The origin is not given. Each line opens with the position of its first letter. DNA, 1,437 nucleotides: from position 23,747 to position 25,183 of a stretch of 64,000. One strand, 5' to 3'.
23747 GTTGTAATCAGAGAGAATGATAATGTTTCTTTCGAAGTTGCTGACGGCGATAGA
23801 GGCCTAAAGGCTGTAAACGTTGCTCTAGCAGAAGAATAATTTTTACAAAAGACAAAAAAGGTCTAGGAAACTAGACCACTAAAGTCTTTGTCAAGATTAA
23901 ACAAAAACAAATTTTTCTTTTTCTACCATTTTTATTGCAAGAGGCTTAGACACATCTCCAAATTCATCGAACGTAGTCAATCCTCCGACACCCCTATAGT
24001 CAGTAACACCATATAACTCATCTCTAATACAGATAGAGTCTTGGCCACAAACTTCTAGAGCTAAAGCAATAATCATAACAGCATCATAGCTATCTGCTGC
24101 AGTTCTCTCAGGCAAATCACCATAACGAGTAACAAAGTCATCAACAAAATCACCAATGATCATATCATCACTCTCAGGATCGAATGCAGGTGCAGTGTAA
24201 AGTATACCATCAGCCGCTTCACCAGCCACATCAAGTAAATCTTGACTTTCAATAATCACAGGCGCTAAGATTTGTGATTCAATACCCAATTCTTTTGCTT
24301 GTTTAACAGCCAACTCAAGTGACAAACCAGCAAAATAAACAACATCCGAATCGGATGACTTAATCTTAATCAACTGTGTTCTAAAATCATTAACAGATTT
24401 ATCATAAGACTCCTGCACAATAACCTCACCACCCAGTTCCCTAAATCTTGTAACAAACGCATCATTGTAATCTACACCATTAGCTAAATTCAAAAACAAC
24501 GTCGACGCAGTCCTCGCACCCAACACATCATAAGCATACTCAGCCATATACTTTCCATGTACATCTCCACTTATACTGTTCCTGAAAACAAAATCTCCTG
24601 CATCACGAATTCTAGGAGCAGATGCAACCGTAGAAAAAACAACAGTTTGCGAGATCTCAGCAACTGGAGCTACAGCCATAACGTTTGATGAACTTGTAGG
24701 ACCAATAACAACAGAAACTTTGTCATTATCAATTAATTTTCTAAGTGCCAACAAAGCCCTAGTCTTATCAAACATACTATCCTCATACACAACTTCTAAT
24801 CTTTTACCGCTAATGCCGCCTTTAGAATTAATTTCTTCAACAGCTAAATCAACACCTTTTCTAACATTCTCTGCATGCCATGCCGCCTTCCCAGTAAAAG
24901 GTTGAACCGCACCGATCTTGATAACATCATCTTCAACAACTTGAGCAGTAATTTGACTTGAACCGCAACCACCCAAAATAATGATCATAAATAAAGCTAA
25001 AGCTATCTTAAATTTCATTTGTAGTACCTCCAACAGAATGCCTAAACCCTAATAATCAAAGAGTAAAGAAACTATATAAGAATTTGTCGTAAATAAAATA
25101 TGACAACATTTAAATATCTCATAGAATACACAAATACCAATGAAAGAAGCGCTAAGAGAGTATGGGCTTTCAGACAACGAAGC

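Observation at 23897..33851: Four-fold paralogous array of orphan LivJ-like binding lipoprotein / TrmB-like regulator divergent cassettes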

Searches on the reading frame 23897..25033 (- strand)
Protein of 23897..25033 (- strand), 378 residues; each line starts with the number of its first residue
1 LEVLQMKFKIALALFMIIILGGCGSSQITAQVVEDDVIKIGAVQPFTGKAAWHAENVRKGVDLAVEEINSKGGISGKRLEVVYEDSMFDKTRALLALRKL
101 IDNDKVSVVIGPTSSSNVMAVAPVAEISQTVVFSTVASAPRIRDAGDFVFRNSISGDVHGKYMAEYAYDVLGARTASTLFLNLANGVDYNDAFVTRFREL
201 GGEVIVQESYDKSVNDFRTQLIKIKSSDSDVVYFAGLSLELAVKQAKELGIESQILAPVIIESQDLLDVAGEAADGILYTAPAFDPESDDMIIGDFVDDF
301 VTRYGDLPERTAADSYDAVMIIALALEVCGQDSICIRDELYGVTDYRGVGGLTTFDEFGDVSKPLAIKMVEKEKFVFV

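Call 5: search_protein_families(library=pfam, proteins=[window:23897-25033:-], max_evalue=0.01)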
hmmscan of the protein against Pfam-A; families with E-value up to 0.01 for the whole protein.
window:23897-25033:- (378 aa): 3 families
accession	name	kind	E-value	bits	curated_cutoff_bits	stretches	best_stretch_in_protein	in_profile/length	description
PF13458.12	Peripla_BP_6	-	2.6e-56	192.2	31.7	1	38-371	2-339/343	Periplasmic binding protein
PF01094.35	ANF_receptor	-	1.8e-23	83.6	25.4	1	59-362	4-341/353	Receptor family ligand binding region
PF13433.12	Peripla_BP_5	-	5.7e-17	62.3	27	1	38-342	1-308/363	Periplasmic binding protein domain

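Call 19: find_homologous_proteins(query=window:23897-25018:-, max_evalue=1e-10)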
Query window:23897-25018:- (373 aa): 294 proteins with E <= 1e-10 among 8000 candidates; the best 120 are listed.
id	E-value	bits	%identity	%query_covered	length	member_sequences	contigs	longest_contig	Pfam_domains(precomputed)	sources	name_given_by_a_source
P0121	4.2e-236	801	100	100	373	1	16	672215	PF01094.35,PF13433.13,PF13458.13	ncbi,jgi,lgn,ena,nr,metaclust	ncbi:ABC transporter substrate-binding protein [Candidatus Woesearchaeota archaeon]|jgi:branched-cha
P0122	4.3e-161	554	67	100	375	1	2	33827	PF01094.35,PF13433.13,PF13458.13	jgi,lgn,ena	jgi:branched-chain amino acid transport system substrate-binding protein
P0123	5.2e-108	379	48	91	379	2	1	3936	PF01094.35,PF13433.13,PF13458.13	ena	-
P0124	1.2e-107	378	46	99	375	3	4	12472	PF01094.35,PF13433.13,PF13458.13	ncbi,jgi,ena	-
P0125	3.1e-96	341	46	95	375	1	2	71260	PF01094.35,PF13433.13,PF13458.13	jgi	-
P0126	1.3e-90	322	44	97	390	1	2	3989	PF01094.35,PF13433.13,PF13458.13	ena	-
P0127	8.9e-89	316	44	99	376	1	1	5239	PF01094.35,PF13433.13,PF13458.13,PF04348.20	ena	-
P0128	4.0e-88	314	43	99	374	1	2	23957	PF01094.35,PF13433.13,PF13458.13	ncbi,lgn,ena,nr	ncbi:MAG: penicillin-binding protein activator [Candidatus Cloacimonetes bacterium]|nr:penicillin-bi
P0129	2.6e-85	305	45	92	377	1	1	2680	PF01094.35,PF13433.13,PF13458.13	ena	-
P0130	1.5e-84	302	41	99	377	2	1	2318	PF01094.35,PF13433.13,PF13458.13,PF04348.20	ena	-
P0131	4.9e-84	301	45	91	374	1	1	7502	PF01094.35,PF13433.13,PF13458.13,PF04348.20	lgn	-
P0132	5.7e-84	300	42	98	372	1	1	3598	PF01094.35,PF13433.13,PF13458.13,PF04348.20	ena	-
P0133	6.9e-83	297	44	92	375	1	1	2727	PF01094.35,PF13433.13,PF13458.13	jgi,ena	-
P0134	1.4e-82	296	42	98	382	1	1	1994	PF01094.35,PF13433.13,PF13458.13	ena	-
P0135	2.0e-81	292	41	97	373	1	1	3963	PF01094.35,PF13433.13,PF13458.13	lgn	-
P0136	3.4e-81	291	41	92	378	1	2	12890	PF01094.35,PF13433.13,PF13458.13,PF04348.20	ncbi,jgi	-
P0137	3.8e-81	291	42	99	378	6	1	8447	PF01094.35,PF13433.13,PF13458.13,PF04348.20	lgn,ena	-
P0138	4.2e-81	291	43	88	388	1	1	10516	PF01094.35,PF13433.13,PF13458.13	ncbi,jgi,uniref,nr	ncbi:hypothetical protein C4544_04670 [candidate division WS5 bacterium]|uniref:Leucine-binding prot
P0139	1.1e-80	290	44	94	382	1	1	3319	PF01094.35,PF13433.13,PF13458.13,PF04348.20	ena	-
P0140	1.6e-80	289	45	91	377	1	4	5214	PF01094.35,PF13433.13,PF13458.13,PF04348.20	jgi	jgi:branched-chain amino acid transport system substrate-binding protein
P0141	7.2e-79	284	43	91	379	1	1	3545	PF01094.35,PF13433.13,PF13458.13,PF04348.20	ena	-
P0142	2.9e-78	282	39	99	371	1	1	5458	PF01094.35,PF13433.13,PF13458.13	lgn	-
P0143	6.9e-78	280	43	91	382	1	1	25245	PF01094.35,PF13433.13,PF13458.13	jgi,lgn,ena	-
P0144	3.7e-77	278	42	99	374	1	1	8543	PF01094.35,PF13433.13,PF13458.13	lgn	-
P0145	7.7e-77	277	42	99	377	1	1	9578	PF01094.35,PF13433.13,PF13458.13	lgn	-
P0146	1.3e-76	276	41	98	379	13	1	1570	PF01094.35,PF13433.13,PF13458.13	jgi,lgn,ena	-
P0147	2.8e-76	275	41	92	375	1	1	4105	PF01094.35,PF13433.13,PF13458.13,PF04348.20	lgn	-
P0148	3.8e-76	275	42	91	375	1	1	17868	PF01094.35,PF13433.13,PF13458.13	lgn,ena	-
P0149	1.2e-75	273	43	91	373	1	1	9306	PF01094.35,PF13433.13,PF13458.13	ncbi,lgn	-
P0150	2.3e-75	272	41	93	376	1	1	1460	PF01094.35,PF13433.13,PF13458.13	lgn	-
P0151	1.2e-74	270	40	95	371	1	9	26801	PF01094.35,PF13433.13,PF13458.13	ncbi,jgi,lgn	-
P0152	2.1e-74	269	40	94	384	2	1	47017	PF01094.35,PF13433.13,PF13458.13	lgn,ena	-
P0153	2.8e-74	268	40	98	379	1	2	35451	PF01094.35,PF13433.13,PF13458.13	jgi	jgi:branched-chain amino acid transport system substrate-binding protein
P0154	5.3e-74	268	40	95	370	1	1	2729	PF01094.35,PF13433.13,PF13458.13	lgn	-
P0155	1.9e-73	266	39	92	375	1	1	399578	PF01094.35,PF13433.13,PF13458.13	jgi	-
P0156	3.8e-73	265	39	99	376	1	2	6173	PF01094.35,PF13433.13,PF13458.13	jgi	jgi:branched-chain amino acid transport system substrate-binding protein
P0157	4.2e-73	265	38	95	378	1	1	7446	PF01094.35,PF13433.13,PF13458.13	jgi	jgi:branched-chain amino acid transport system substrate-binding protein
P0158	9.0e-73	264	37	98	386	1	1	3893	PF01094.35,PF13433.13,PF13458.13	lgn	-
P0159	1.0e-72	263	41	98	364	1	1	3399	PF01094.35,PF13433.13,PF13458.13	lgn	-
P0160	5.4e-72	261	39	91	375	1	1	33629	PF01094.35,PF13433.13,PF13458.13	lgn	-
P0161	8.5e-72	260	39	91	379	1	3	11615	PF01094.35,PF13433.13,PF13458.13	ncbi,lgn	-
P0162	1.7e-71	259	40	99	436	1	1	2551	PF01094.35,PF13433.13,PF13458.13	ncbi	-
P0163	2.2e-71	259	39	93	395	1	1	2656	PF01094.35,PF13433.13,PF13458.13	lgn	-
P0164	1.1e-70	257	40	98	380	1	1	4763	PF01094.35,PF13433.13,PF13458.13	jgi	jgi:branched-chain amino acid transport system substrate-binding protein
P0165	1.1e-70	257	40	99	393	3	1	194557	PF01094.35,PF13433.13,PF13458.13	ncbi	-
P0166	1.6e-70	256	38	99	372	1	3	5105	PF01094.35,PF13433.13,PF13458.13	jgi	jgi:branched-chain amino acid transport system substrate-binding protein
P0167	2.4e-70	256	38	94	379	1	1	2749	PF01094.35,PF13433.13,PF13458.13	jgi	-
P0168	4.9e-70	255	39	91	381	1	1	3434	PF01094.35,PF13433.13,PF13458.13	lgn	-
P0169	1.2e-69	253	39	92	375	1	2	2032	PF01094.35,PF13433.13,PF13458.13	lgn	-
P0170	1.4e-69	253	37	99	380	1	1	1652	PF01094.35,PF13433.13,PF13458.13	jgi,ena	-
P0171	1.5e-69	253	40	100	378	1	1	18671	PF01094.35,PF13433.13,PF13458.13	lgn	-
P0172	2.4e-69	252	38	99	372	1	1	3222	PF01094.35,PF13433.13,PF13458.13,PF04348.20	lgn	-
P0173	2.8e-69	252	38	99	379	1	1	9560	PF01094.35,PF13433.13,PF13458.13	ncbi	-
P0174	6.0e-69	251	38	95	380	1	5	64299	PF01094.35,PF13433.13,PF13458.13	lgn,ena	-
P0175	1.1e-68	250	40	91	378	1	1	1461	PF01094.35,PF13433.13,PF13458.13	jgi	jgi:branched-chain amino acid transport system substrate-binding protein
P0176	1.2e-68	250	39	93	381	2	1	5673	PF01094.35,PF13433.13,PF13458.13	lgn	-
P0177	1.2e-68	250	36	99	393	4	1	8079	PF01094.35,PF13433.13,PF13458.13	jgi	jgi:branched-chain amino acid transport system substrate-binding protein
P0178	6.9e-68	247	40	97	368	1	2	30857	PF01094.35,PF13433.13,PF13458.13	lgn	-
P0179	2.0e-67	246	39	91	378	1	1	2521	PF01094.35,PF13433.13,PF13458.13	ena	-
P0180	5.7e-67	244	38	92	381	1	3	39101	PF01094.35,PF13433.13,PF13458.13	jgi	-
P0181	6.6e-67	244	37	99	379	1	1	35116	PF01094.35,PF13433.13,PF13458.13,PF04348.20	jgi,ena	-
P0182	7.3e-67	244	41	91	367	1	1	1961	PF01094.35,PF13433.13,PF13458.13,PF04348.20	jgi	jgi:branched-chain amino acid transport system substrate-binding protein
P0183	1.3e-66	243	40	91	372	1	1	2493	PF01094.35,PF13407.13,PF13433.13,PF13458.13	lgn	-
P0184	1.7e-66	243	38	99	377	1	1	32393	PF01094.35,PF13433.13,PF13458.13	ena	-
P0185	3.2e-65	239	38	97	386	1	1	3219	PF01094.35,PF13433.13,PF13458.13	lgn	-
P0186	9.7e-65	237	38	86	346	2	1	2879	PF01094.35,PF13433.13,PF13458.13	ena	-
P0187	1.0e-64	237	35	91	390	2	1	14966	PF01094.35,PF13433.13,PF13458.13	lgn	-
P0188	1.9e-64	236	38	91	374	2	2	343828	PF01094.35,PF13433.13,PF13458.13,PF04348.20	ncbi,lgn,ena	-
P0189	3.5e-63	232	37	92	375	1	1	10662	PF01094.35,PF13433.13,PF13458.13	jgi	jgi:branched-chain amino acid transport system substrate-binding protein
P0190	6.2e-63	231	40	91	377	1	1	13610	PF01094.35,PF13433.13,PF13458.13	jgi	-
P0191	1.4e-62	230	37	91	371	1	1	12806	PF01094.35,PF13433.13,PF13458.13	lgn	-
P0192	2.5e-62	229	38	98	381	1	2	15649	PF01094.35,PF13433.13,PF13458.13,PF04348.20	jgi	jgi:branched-chain amino acid transport system substrate-binding protein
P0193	3.1e-62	229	37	98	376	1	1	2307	PF01094.35,PF13433.13,PF13458.13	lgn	-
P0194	5.2e-62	228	35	99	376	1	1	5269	PF01094.35,PF13433.13,PF13458.13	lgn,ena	-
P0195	1.2e-61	227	37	91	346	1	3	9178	PF01094.35,PF13433.13,PF13458.13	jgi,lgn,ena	-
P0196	3.6e-61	225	35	95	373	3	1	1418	PF01094.35,PF13433.13,PF13458.13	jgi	-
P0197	5.0e-61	225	38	92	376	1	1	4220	PF01094.35,PF13433.13,PF13458.13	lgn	-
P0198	2.7e-60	223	35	95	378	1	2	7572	PF01094.35,PF13433.13,PF13458.13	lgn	-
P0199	3.1e-60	222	37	88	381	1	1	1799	PF01094.35,PF13433.13,PF13458.13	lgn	-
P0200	7.6e-59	218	35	91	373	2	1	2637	PF01094.35,PF13433.13,PF13458.13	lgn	-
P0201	7.7e-59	218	38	88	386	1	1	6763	PF01094.35,PF13433.13,PF13458.13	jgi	-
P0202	1.8e-58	217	36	98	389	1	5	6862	PF01094.35,PF13433.13,PF13458.13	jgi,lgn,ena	-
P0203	3.1e-58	216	37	90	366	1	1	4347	PF01094.35,PF13433.13,PF13458.13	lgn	-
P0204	9.5e-58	214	36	93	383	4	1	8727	PF01094.35,PF13433.13,PF13458.13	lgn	-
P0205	1.7e-57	213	37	98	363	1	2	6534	PF01094.35,PF13433.13,PF13458.13,PF04348.20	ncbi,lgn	-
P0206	1.8e-57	213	39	92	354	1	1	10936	PF01094.35,PF13433.13,PF13458.13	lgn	-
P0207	2.1e-57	213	36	92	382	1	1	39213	PF01094.35,PF13433.13,PF13458.13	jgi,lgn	-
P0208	5.5e-57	212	37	91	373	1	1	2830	PF01094.35,PF13433.13,PF13458.13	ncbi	-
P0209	2.0e-56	210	37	99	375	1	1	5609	PF01094.35,PF13433.13,PF13458.13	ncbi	ncbi:MAG: ABC transporter substrate-binding protein [Candidatus Kuenenbacteria bacterium]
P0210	2.6e-56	209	38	91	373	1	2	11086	PF01094.35,PF13433.13,PF13458.13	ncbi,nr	ncbi:ABC transporter substrate-binding protein [Patescibacteria group bacterium]|nr:ABC transporter 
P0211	3.5e-56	209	36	92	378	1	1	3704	PF01094.35,PF13433.13,PF13458.13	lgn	-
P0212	4.5e-56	209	38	95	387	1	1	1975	PF01094.35,PF13433.13,PF13458.13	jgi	-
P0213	5.6e-56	208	35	91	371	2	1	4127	PF01094.35,PF13433.13,PF13458.13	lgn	-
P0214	2.5e-55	206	40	83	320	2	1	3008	PF01094.35,PF13433.13,PF13458.13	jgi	jgi:branched-chain amino acid transport system substrate-binding protein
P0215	4.3e-55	205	36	93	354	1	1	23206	PF01094.35,PF13433.13,PF13458.13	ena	-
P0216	7.1e-55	205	35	96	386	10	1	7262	PF01094.35,PF13433.13,PF13458.13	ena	-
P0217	7.2e-55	205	35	97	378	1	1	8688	PF01094.35,PF13433.13,PF13458.13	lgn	-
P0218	1.2e-54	204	37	92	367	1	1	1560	PF01094.35,PF13433.13,PF13458.13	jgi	jgi:branched-chain amino acid transport system substrate-binding protein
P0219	1.9e-54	203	37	91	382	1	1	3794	PF01094.35,PF13433.13,PF13458.13,PF04348.20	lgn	-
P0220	2.8e-54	203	35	99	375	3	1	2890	PF01094.35,PF13433.13,PF13458.13,PF04348.20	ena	-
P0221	3.2e-54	203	35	97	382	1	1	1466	PF01094.35,PF13433.13,PF13458.13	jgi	jgi:branched-chain amino acid transport system substrate-binding protein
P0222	5.1e-54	202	38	98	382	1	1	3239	PF01094.35,PF13433.13,PF13458.13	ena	-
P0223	1.4e-53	200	36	94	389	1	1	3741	PF01094.35,PF13433.13,PF13458.13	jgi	-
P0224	2.8e-53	199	35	95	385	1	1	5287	PF01094.35,PF13433.13,PF13458.13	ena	-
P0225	3.3e-53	199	34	92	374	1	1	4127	PF01094.35,PF13433.13,PF13458.13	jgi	jgi:branched-chain amino acid transport system substrate-binding protein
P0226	4.6e-53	199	36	95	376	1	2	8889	PF01094.35,PF13433.13,PF13458.13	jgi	jgi:branched-chain amino acid transport system substrate-binding protein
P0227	4.8e-53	199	36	91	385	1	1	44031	PF01094.35,PF13433.13,PF13458.13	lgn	-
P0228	1.6e-52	197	34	100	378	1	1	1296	PF01094.35,PF13433.13,PF13458.13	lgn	-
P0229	9.3e-52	194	34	91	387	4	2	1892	PF01094.35,PF13433.13,PF13458.13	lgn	-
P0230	8.3e-51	191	36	90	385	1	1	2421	PF01094.35,PF13433.13,PF13458.13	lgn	-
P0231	2.1e-50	190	35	89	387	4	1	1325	PF01094.35,PF13433.13,PF13458.13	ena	-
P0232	3.9e-50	189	47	57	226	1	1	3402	PF01094.35,PF13433.13,PF13458.13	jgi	jgi:branched-chain amino acid transport system substrate-binding protein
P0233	5.1e-50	189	37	90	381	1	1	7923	PF01094.35,PF13433.13,PF13458.13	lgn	-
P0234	5.4e-50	189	36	91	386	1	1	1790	PF01094.35,PF13433.13,PF13458.13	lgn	-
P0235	6.4e-50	188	33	94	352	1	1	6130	PF01094.35,PF13433.13,PF13458.13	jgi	-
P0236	9.1e-50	188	35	100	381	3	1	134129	PF01094.35,PF13433.13,PF13458.13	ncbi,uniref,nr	ncbi:ethanolamine utilization protein EutJ [Clostridium polyendosporum]|uniref:Ethanolamine utilizat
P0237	1.0e-49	188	35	91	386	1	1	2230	PF01094.35,PF13433.13,PF13458.13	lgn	-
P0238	2.1e-49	187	35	91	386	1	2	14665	PF01094.35,PF13433.13,PF13458.13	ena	-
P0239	2.3e-49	187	35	91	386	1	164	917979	PF01094.35,PF13433.13,PF13458.13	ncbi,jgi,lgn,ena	jgi:branched-chain amino acid ABC transporter, amino acid-binding protein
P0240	2.5e-49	186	38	87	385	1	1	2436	PF01094.35,PF13433.13,PF13458.13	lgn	-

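Call 21: find_encoding_contigs(protein=P0121, flank=10000, max_places=3)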
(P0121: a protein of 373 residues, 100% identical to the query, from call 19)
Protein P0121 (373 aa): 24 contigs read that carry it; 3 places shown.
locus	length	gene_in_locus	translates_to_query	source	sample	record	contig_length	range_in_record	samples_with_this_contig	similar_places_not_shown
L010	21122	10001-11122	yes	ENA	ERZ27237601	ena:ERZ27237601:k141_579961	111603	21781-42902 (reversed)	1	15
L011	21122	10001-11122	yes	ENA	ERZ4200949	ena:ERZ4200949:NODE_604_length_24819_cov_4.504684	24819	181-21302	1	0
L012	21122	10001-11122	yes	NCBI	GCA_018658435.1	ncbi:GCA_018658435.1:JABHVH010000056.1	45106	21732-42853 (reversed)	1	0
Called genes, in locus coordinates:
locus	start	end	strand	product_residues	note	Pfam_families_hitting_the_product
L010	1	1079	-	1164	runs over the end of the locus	PF02463:SMC_N, PF13175:AAA_15, PF13304:AAA_21 (weak), PF13476:AAA_23, PF06470:SMC_hinge, PF13304:AAA_21 (weak)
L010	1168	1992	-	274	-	PF01351:RNase_HII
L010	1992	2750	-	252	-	PF01978:TrmB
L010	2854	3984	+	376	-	PF13433:Peripla_BP_5, PF13458:Peripla_BP_6, PF01094:ANF_receptor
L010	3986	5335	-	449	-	-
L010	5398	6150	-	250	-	PF01978:TrmB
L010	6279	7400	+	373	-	PF13433:Peripla_BP_5 (faint), PF13458:Peripla_BP_6, PF01094:ANF_receptor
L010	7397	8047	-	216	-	PF01351:RNase_HII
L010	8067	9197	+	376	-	PF13433:Peripla_BP_5, PF13458:Peripla_BP_6, PF01094:ANF_receptor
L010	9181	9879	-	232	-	PF01978:TrmB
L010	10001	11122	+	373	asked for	PF13433:Peripla_BP_5, PF13458:Peripla_BP_6, PF01094:ANF_receptor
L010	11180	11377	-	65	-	PF00313:CSD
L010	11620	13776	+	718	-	-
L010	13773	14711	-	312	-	PF04014:MazE_antitoxin (weak)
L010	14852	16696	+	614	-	PF04069:OpuAC (faint), PF13379:NMT1_2, PF09084:NMT1, PF12974:Phosphonate-bd (faint), PF16868:NMT1_3 (faint), PF13379:NMT1_2, PF09084:NMT1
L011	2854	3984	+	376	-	PF13433:Peripla_BP_5, PF13458:Peripla_BP_6, PF01094:ANF_receptor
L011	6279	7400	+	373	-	PF13433:Peripla_BP_5 (faint), PF13458:Peripla_BP_6, PF01094:ANF_receptor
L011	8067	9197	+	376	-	PF13433:Peripla_BP_5, PF13458:Peripla_BP_6, PF01094:ANF_receptor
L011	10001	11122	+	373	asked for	PF13433:Peripla_BP_5, PF13458:Peripla_BP_6, PF01094:ANF_receptor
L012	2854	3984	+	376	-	PF13433:Peripla_BP_5, PF13458:Peripla_BP_6, PF01094:ANF_receptor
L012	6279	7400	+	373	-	PF13433:Peripla_BP_5 (faint), PF13458:Peripla_BP_6, PF01094:ANF_receptor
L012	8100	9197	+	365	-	PF13433:Peripla_BP_5, PF13458:Peripla_BP_6, PF01094:ANF_receptor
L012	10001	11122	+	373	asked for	PF13433:Peripla_BP_5, PF13458:Peripla_BP_6, PF01094:ANF_receptor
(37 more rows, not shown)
